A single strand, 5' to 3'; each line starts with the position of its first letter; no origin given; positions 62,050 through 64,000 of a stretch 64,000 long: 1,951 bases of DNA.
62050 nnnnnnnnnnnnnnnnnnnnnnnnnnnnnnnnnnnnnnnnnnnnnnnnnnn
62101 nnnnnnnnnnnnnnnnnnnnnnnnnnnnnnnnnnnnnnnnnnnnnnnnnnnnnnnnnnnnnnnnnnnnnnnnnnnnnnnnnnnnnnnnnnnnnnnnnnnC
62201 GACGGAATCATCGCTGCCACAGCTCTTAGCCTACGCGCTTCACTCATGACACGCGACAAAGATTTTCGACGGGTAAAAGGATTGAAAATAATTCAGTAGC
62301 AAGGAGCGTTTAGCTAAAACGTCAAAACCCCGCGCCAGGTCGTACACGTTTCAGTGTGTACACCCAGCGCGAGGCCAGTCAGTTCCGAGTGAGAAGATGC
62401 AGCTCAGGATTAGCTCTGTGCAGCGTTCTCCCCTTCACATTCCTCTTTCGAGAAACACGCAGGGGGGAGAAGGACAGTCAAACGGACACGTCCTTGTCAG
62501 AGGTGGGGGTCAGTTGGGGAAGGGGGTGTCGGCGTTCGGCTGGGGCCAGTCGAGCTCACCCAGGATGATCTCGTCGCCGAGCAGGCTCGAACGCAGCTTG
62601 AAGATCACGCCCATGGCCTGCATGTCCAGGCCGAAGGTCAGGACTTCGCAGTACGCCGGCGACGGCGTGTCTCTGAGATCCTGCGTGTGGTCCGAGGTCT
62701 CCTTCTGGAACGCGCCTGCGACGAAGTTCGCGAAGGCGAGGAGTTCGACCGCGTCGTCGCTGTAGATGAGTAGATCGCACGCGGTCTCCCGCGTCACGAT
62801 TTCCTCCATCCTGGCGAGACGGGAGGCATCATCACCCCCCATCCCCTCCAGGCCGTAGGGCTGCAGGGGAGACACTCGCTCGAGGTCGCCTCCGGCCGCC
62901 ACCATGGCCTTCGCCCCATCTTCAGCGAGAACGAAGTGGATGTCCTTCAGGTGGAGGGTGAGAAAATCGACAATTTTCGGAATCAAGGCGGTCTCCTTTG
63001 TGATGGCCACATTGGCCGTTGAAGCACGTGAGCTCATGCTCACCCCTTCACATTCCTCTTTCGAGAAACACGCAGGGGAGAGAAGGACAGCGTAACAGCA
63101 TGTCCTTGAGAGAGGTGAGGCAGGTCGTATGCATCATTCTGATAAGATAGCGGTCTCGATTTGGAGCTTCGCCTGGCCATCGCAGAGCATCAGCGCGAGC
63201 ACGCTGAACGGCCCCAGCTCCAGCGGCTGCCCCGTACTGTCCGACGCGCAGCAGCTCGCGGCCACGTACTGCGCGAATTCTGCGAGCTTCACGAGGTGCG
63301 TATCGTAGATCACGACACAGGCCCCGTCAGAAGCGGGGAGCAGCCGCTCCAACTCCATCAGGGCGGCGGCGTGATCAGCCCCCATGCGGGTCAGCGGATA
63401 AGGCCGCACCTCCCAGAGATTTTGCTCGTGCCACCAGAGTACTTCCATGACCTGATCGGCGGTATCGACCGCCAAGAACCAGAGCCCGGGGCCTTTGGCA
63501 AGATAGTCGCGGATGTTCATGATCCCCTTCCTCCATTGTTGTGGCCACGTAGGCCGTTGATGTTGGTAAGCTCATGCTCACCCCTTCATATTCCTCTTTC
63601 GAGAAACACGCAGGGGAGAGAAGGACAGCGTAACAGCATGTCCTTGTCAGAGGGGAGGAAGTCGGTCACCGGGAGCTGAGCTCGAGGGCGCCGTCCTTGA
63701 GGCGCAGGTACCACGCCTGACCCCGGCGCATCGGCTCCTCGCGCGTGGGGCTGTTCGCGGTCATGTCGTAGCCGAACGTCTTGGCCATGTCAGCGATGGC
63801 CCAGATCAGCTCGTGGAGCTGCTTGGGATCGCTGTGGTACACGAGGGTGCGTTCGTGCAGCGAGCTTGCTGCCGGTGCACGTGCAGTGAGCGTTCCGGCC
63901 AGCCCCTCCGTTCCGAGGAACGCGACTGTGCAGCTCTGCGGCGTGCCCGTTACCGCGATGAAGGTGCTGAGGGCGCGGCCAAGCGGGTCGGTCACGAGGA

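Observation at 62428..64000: Tandem array of diverged paralogous small genes, each preceded by the same ~85-nt leader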

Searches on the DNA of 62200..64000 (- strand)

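Call 7: search_rna_families(source=window, start=62200, end=64000, threshold=evalue, max_evalue=10)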
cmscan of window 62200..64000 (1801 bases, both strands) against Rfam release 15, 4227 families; matches with E-value up to 10: 5.
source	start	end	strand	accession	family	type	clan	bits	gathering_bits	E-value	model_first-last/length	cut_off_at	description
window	62627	62726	+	RF02928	Actinomyces-1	Gene; sRNA;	-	18.6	39.1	5.6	1-110/110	no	Actinomyces-1 RNA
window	62908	63045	+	RF02132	HOXB13-AS1_1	Gene; lncRNA;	-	16.9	60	1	1-136/136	no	HOXB13 antisense RNA 1 conserved region 1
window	63366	63407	+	RF01290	SNORD10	Gene; snRNA; snoRNA; CD-box;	-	15.7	37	1.8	1-139/139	no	Small nucleolar RNA SNORD10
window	63717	63752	-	RF01523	TB10Cs1H2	Gene; snRNA; snoRNA; HACA-box;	-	15.7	50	8.4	14-49/63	no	Trypanosomatid snoRNA TB10Cs1H2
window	63615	63681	+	RF01129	sR44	Gene; snRNA; snoRNA; CD-box;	-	14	45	2.2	1-55/55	no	Small nucleolar RNA sR44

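Call 26: search_rna_families(source=L001, start=8400, end=12900, threshold=evalue, max_evalue=1)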
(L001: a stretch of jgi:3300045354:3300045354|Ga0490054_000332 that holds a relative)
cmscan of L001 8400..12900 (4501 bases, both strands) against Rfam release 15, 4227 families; matches with E-value up to 1: 1.
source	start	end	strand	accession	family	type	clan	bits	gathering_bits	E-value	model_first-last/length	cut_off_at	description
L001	9243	9294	-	RF00382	DnaX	Cis-reg; frameshift_element;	-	19.8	35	0.46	1-65/65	no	DnaX ribosomal frameshifting element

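Call 65: build_rna_model(alignment_id=A4, structure=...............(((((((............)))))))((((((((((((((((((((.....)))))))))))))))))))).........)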
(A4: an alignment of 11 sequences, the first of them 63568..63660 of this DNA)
Model R1 built from alignment A4 (11 sequences, 95 columns); structure: as given.
model positions 93; base pairs 27; branch points 1; effective number of sequences 1.44; information 0.614 bits per position. Calibrated on 0.2 Mb of random sequence (short: E-values are rough).
structure used (alignment columns):
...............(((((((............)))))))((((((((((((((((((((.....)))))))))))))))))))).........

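Call 66: search_with_rna_model(model_id=R1, sources=[window, L001, L010, L011, L012, L013, L014, L015, L016, L017, L018, L019, L020], max_evalue=10)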
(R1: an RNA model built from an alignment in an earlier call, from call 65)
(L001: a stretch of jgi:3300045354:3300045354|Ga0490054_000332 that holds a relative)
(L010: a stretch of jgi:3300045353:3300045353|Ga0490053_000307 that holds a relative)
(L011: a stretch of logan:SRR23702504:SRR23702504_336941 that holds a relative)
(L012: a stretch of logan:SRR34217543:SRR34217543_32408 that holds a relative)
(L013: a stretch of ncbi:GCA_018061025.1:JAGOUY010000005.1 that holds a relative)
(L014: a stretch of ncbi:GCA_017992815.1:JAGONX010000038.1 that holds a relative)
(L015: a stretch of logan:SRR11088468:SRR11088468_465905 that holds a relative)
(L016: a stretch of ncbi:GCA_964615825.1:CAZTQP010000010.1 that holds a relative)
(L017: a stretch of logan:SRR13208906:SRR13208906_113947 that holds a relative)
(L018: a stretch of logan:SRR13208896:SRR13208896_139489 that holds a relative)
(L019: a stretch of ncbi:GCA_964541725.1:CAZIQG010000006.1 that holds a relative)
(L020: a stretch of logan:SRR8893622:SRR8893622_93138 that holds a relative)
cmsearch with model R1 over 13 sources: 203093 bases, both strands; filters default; matches with E-value up to 10: 48.
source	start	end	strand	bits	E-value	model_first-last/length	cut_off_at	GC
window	63568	63660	-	106.6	2.4e-32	1-93/93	no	0.52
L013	9360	9452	+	106.5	2.7e-32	1-93/93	no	0.52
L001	9916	10008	+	106.3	2.9e-32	1-93/93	no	0.53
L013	7929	8021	+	106.1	3.4e-32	1-93/93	no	0.54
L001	11483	11575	+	102.2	6.4e-31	1-93/93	no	0.53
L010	1043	1135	+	102.2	6.4e-31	1-93/93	no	0.53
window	63030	63122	-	100.2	3e-30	1-93/93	no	0.54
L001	10528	10621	+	98.2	1.3e-29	1-93/93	no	0.57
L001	12138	12230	+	96.6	4.5e-29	1-93/93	no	0.49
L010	1698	1790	+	96.6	4.5e-29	1-93/93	no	0.49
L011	604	696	+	96.6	4.5e-29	1-93/93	no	0.49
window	62417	62510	-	95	1.4e-28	1-93/93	no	0.56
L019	3096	3189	+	94.5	2.2e-28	1-93/93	no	0.51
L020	2269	2362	+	94.5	2.2e-28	1-93/93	no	0.51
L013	8454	8547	+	93.2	5.7e-28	1-93/93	no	0.53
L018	1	74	+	69.6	2.7e-20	20-93/93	5'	0.51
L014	1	61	+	64.6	1.1e-18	33-93/93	5'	0.49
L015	1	53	+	54.3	2.7e-15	41-93/93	5'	0.49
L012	1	43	+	35.8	2.8e-09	51-93/93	5'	0.51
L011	1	41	+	33.8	1.3e-08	53-93/93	5'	0.46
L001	12178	12221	-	29.4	3.6e-07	41-84/93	no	0.5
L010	1738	1781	-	29.4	3.6e-07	41-84/93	no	0.5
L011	644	687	-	29.4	3.6e-07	41-84/93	no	0.5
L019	3136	3180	-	28.1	9.6e-07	41-84/93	no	0.4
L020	2309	2353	-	28.1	9.6e-07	41-84/93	no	0.4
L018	22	65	-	24.6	1.3e-05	41-84/93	no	0.5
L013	7969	8012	-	22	8.9e-05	41-84/93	no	0.57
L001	9947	10035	-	20.4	0.00031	1-93/93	no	0.54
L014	9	52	-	18.4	0.0013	41-84/93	no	0.57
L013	9400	9443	-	18.4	0.0013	41-84/93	no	0.57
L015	1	44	-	18.4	0.0013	41-84/93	no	0.57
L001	11514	11604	-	17.8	0.0021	1-93/93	no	0.46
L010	1074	1164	-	17.8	0.0021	1-93/93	no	0.46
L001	10569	10612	-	17.7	0.0023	41-84/93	no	0.57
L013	8494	8538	-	15.5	0.012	41-84/93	no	0.47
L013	20984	21054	+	13.4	0.058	1-93/93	no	0.44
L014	11593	11663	+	13.4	0.058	1-93/93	no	0.44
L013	7306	7327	-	7.8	3.8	52-73/93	no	0.82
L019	2460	2532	-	7.7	4.1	1-93/93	no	0.55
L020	1633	1705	-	7.7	4.1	1-93/93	no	0.55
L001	8540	8652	-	7.7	4.2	1-93/93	no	0.5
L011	1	70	-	7.4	5.1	1-72/93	3'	0.4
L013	7306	7327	+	6.7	9.1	52-73/93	no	0.82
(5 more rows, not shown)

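Call 70: search_with_rna_model(model_id=R1, sources=[L025, L023, L024], max_evalue=1)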
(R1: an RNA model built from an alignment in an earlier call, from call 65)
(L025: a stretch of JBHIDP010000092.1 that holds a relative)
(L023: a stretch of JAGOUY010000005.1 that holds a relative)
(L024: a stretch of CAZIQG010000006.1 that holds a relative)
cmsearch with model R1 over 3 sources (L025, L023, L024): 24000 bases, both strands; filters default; matches with E-value up to 1: 11.
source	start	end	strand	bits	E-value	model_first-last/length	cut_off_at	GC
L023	6642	6734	+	106.5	3.1e-33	1-93/93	no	0.52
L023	5211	5303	+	106.1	4.1e-33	1-93/93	no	0.54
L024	5481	5574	-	94.5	2.5e-29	1-93/93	no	0.51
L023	5736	5829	+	93.2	6.8e-29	1-93/93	no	0.53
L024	5490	5534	+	28.1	1.1e-07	41-84/93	no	0.4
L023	5251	5294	-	22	1e-05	41-84/93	no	0.57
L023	6682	6725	-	18.4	0.00016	41-84/93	no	0.57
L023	5776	5820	-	15.5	0.0014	41-84/93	no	0.47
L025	4503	4593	+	13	0.0091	1-93/93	no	0.63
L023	4588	4609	-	7.8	0.45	52-73/93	no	0.82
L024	6138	6210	+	7.7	0.48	1-93/93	no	0.55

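Call 72: search_rna_families(source=L013, start=6460, end=7540, threshold=evalue, max_evalue=10)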
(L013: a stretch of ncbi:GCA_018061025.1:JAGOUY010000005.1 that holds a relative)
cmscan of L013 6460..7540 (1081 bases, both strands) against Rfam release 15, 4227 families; matches with E-value up to 10: 5.
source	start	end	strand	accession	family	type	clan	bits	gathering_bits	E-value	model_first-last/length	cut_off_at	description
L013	7226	7331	+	RF02461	Virus_CITE_6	Cis-reg;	-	21.1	41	0.29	1-115/115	no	Blackcurrant reversion virus cap-independent translation element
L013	6687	6758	+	RF01470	rli38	Gene; sRNA;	-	20.8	49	3.9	1-150/150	no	Listeria sRNA rli38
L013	7186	7292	+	RF02837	anti-hemB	Gene; sRNA;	-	18.3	49.5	0.17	1-81/81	no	Burkholderia RNA 7 (anti-hemB)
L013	7435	7488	+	RF03884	mir-725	Gene; miRNA;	-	16.9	76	2.2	1-56/56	no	mir-725 microRNA precursor family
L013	6702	6785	+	RF01938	mir-1251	Gene; miRNA;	-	14.1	81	8.9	1-66/66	no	mir-1251 microRNA precursor family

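Call 91: search_with_rna_model(model_id=R1, sources=[L026, L027, L028, L029, L030, L031, L017, L018, L021, L022], max_evalue=0.01)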
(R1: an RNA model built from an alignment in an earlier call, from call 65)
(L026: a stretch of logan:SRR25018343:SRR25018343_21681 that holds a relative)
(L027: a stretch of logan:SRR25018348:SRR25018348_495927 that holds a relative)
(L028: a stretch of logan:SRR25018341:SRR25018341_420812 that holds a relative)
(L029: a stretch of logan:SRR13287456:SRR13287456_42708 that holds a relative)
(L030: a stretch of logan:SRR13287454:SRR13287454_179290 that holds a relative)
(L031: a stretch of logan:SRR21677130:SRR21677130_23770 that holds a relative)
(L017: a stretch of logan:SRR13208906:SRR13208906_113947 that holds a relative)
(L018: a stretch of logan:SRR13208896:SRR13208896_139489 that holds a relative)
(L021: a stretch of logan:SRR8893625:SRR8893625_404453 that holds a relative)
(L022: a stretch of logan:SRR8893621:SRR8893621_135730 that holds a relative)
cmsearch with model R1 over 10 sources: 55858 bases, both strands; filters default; matches with E-value up to 0.01: 13.
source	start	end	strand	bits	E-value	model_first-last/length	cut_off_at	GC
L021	1119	1212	+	94.5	5.9e-29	1-93/93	no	0.51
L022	356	449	+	94.5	5.9e-29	1-93/93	no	0.51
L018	1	74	+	69.6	7.4e-21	20-93/93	5'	0.51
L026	1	74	+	67.8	2.9e-20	20-93/93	5'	0.5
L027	1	74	+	67.8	2.9e-20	20-93/93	5'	0.5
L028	1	74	+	67.8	2.9e-20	20-93/93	5'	0.5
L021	1159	1203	-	28.1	2.6e-07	41-84/93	no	0.4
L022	396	440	-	28.1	2.6e-07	41-84/93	no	0.4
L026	13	109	-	24.9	2.9e-06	1-93/93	no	0.54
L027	13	109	-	24.9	2.9e-06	1-93/93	no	0.54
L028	13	109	-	24.9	2.9e-06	1-93/93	no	0.54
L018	22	65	-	24.6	3.5e-06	41-84/93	no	0.5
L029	1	29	+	17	0.0011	65-93/93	5'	0.41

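Call 95: search_dna_similar(query=window:62300-64000:-, collection=phages, mode=distant, max_rows=5)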
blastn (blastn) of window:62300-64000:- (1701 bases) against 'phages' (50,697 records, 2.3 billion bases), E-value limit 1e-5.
No match.

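Call 96: search_dna_similar(query=window:62300-64000:-, collection=plasmids, mode=distant, max_rows=5)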
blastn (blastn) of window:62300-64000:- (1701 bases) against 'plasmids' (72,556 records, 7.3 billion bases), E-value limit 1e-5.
No match.
